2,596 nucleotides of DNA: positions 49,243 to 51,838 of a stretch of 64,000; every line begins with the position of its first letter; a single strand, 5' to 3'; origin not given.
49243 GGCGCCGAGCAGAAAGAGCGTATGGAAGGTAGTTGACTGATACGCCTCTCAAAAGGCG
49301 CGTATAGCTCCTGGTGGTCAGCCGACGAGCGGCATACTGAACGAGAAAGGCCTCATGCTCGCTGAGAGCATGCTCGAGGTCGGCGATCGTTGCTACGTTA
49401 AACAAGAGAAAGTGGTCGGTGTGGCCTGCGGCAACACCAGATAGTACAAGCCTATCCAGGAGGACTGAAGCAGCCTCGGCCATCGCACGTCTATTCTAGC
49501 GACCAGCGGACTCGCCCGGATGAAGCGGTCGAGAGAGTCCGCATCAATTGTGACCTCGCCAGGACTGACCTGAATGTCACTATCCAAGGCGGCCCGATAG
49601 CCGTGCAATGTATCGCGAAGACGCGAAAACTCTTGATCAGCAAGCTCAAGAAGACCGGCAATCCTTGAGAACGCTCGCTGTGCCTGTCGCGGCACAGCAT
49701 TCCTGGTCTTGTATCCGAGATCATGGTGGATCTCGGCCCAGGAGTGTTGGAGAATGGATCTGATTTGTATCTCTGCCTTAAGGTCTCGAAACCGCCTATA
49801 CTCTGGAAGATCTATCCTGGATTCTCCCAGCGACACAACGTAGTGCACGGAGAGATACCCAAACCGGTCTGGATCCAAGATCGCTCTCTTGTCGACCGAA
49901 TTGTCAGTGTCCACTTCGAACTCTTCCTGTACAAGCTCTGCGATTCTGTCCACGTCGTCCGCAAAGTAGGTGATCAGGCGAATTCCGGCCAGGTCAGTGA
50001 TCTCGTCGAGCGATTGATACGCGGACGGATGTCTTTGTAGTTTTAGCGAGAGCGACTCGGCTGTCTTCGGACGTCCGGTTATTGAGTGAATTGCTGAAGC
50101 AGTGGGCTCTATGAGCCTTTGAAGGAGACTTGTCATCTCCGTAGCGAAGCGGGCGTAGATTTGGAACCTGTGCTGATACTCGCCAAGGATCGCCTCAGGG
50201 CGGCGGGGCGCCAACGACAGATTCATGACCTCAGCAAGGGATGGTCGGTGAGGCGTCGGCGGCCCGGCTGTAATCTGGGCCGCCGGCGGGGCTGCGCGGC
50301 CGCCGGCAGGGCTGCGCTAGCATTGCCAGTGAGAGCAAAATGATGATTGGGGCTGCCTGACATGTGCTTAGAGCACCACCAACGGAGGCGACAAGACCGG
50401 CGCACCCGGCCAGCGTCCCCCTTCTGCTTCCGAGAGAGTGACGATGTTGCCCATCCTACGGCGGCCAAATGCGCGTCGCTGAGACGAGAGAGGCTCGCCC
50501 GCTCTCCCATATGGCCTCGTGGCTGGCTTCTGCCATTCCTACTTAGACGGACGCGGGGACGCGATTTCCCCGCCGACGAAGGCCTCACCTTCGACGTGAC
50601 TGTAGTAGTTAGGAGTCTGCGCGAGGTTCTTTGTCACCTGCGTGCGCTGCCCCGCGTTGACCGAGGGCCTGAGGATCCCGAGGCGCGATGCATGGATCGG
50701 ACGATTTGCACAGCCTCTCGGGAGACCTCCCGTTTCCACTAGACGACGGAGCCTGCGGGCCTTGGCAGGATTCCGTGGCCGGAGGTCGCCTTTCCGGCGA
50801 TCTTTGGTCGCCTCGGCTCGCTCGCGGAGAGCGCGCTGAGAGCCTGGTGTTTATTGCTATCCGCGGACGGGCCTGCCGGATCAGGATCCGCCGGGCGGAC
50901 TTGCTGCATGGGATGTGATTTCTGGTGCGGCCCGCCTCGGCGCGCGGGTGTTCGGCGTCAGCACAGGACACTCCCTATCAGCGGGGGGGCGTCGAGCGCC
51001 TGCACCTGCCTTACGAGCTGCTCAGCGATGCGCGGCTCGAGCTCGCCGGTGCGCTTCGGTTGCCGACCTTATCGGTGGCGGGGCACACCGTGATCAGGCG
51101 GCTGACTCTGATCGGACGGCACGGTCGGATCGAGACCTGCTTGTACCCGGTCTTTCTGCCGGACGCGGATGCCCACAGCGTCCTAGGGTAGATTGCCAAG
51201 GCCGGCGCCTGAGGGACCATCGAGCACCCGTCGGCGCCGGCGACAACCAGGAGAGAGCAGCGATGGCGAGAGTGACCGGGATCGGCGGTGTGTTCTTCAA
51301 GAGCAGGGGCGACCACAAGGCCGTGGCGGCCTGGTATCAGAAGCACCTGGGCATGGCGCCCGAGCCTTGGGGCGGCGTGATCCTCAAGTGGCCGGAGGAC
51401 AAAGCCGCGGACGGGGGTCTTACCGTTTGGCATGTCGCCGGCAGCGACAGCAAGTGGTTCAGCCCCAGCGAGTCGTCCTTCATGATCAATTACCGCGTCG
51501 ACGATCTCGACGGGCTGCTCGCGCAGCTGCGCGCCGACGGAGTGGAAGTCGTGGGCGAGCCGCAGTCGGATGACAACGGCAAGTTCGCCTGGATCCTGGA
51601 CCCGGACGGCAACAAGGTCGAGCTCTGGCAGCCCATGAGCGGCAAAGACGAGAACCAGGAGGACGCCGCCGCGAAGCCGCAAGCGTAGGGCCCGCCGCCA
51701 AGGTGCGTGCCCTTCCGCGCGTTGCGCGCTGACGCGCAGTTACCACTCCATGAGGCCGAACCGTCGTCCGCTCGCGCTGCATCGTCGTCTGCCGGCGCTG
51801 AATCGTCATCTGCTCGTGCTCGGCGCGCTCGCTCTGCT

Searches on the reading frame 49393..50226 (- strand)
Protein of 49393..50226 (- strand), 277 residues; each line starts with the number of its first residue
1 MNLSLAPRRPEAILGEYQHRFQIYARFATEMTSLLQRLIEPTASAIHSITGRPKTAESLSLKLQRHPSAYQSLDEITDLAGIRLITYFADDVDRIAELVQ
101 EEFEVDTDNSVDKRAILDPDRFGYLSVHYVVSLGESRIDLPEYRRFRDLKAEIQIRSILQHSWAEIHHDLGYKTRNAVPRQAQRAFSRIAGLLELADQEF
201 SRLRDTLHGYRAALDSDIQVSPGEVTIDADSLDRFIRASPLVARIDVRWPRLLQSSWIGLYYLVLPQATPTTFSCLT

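Call 3: search_protein_families(library=pfam, proteins=[window:49393-50226:-], max_evalue=1)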
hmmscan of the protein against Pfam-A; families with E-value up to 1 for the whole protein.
window:49393-50226:- (277 aa): 2 families
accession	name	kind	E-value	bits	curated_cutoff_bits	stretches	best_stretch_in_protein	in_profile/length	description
PF04607.23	RelA_SpoT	-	1.8e-21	77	27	1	51-176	1-112/113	Region found in RelA / SpoT proteins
PF18088.7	Glyco_H_20C_C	-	0.12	12.7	27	1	78-114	155-191/194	Glycoside Hydrolase 20C C-terminal domain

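Call 4: search_protein_families(library=padloc, proteins=[window:49393-50226:-], max_evalue=1)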
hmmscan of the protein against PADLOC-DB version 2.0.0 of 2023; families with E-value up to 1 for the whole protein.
window:49393-50226:- (277 aa): 1 family
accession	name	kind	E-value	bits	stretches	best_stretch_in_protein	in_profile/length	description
PDLC04999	PDC-S33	-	2.3e-19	68.1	1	28-164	48-175/349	-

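Call 5: search_protein_families(library=ncbifam, proteins=[window:49393-50226:-], max_evalue=1)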
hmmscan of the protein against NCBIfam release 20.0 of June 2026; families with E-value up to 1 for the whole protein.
window:49393-50226:- (277 aa): 2 families
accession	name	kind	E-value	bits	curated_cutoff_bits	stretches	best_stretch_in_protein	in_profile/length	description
NF053588.1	GTPPhKinYjbM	equivalog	1.9e-20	73.5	320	1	41-208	32-193/201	GTP diphosphokinase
TIGR00691.1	spoT_relA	subfamily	0.00053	18.4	499.2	1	47-132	206-286/687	RelA/SpoT family protein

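Call 15: find_homologous_proteins(query=window:49393-50226:-, max_evalue=0.001)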
Query window:49393-50226:- (277 aa): 1775 proteins with E <= 0.001 among 3676 candidates; the best 120 are listed.
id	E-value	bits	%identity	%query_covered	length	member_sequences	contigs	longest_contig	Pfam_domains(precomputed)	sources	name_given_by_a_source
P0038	7.7e-178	607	100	100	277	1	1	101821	PF04607.24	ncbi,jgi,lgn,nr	ncbi:MAG TPA: hypothetical protein VGS57_02075 [Thermoanaerobaculia bacterium]|jgi:ppGpp synthetase/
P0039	2.1e-78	281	55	86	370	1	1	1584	PF04607.24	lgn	-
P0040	5.2e-77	277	54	86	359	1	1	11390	PF04607.24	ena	-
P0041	1.8e-75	272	54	87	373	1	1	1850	PF04607.24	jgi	jgi:putative GTP pyrophosphokinase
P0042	2.4e-75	271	54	85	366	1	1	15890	PF04607.24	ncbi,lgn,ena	-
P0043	4.4e-75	270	55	85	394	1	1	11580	PF04607.24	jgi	jgi:GTP pyrophosphokinase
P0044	9.5e-75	269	53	86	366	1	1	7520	PF04607.24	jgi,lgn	-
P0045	1.1e-74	269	50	90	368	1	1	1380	PF04607.24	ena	-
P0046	1.8e-74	268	53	90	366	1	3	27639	PF04607.24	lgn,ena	-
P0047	2.4e-74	268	51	89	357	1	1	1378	PF04607.24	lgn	-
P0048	5.4e-74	267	49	92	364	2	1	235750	PF04607.24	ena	-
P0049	6.0e-74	267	54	85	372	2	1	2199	PF04607.24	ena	-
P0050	6.2e-74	267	52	87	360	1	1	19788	PF04607.24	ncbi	-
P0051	6.2e-74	267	53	89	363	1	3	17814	PF04607.24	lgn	-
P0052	7.6e-74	266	55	84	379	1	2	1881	PF04607.24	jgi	jgi:putative GTP pyrophosphokinase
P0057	8.0e-73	263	53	84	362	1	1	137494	PF04607.24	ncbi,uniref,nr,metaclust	ncbi:GTP pyrophosphokinase [Tumebacillus flagellatus]|uniref:RelA/SpoT domain-containing protein n=1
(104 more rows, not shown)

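Call 64: search_protein_families(library=padloc, proteins=[P0040, P0057], max_evalue=0.1)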
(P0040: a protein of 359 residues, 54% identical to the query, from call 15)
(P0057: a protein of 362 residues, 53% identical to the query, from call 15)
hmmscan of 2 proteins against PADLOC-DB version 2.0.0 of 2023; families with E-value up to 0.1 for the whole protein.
P0040 (359 aa): 1 family
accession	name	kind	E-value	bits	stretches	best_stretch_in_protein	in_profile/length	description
PDLC04999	PDC-S33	-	1.9e-18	65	1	21-160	45-175/349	-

P0057 (362 aa): 2 families
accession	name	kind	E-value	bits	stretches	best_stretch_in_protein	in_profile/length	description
PDLC04999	PDC-S33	-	8.6e-18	62.9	1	27-161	51-176/349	-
PDLC03429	REase_II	-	0.0086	13.7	1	17-105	172-259/324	Type II restriction enzyme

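Call 65: search_solved_structures(query=P0040, max_evalue=0.01)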
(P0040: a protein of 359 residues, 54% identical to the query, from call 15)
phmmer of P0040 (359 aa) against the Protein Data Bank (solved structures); distinct sequences matched with E-value up to 0.01: 8.
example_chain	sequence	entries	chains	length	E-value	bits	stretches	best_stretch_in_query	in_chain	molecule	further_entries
2be3_A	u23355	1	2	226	2.5e-13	53.3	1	42-207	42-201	GTP pyrophosphokinase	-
5f2v_V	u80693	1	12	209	2e-12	50.4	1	36-208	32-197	GTP pyrophosphokinase YjbM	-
5ded_D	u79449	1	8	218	2.2e-12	50.2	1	28-208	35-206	GTP pyrophosphokinase YjbM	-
5dec_A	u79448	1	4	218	2.3e-12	50.2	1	28-208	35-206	GTP pyrophosphokinase YjbM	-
3l9d_A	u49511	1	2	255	1e-11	48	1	43-205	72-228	Putative GTP pyrophosphokinase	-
6fgk_A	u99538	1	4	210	6.1e-11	45.5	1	43-196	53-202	GTP pyrophosphokinase YwaC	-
6ewz_A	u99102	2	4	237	3.4e-10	43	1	41-176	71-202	GTP pyrophosphokinase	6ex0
6fgj_A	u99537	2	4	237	4.5e-10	42.7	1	41-176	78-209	GTP pyrophosphokinase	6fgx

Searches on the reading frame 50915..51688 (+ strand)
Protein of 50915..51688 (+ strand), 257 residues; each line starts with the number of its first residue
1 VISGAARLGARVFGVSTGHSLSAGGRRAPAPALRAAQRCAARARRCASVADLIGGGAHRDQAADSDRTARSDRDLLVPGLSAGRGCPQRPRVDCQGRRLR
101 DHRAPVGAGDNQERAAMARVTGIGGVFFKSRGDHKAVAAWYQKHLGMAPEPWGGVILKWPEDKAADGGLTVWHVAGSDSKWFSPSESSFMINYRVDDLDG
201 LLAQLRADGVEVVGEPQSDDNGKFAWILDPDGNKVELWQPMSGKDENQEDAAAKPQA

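Call 46: search_protein_families(library=pfam, proteins=[window:50915-51688:+], max_evalue=0.01)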
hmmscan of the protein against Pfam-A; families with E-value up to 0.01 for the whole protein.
window:50915-51688:+ (257 aa): 2 families
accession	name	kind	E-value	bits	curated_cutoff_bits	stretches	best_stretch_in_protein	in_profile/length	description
PF00903.31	Glyoxalase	-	1.2e-08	35.8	20.6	1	132-237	10-121/121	Glyoxalase/Bleomycin resistance protein/Dioxygenase superfamily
PF18029.7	Glyoxalase_6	-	1.5e-05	26.1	23.6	1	132-237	7-105/106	Glyoxalase-like domain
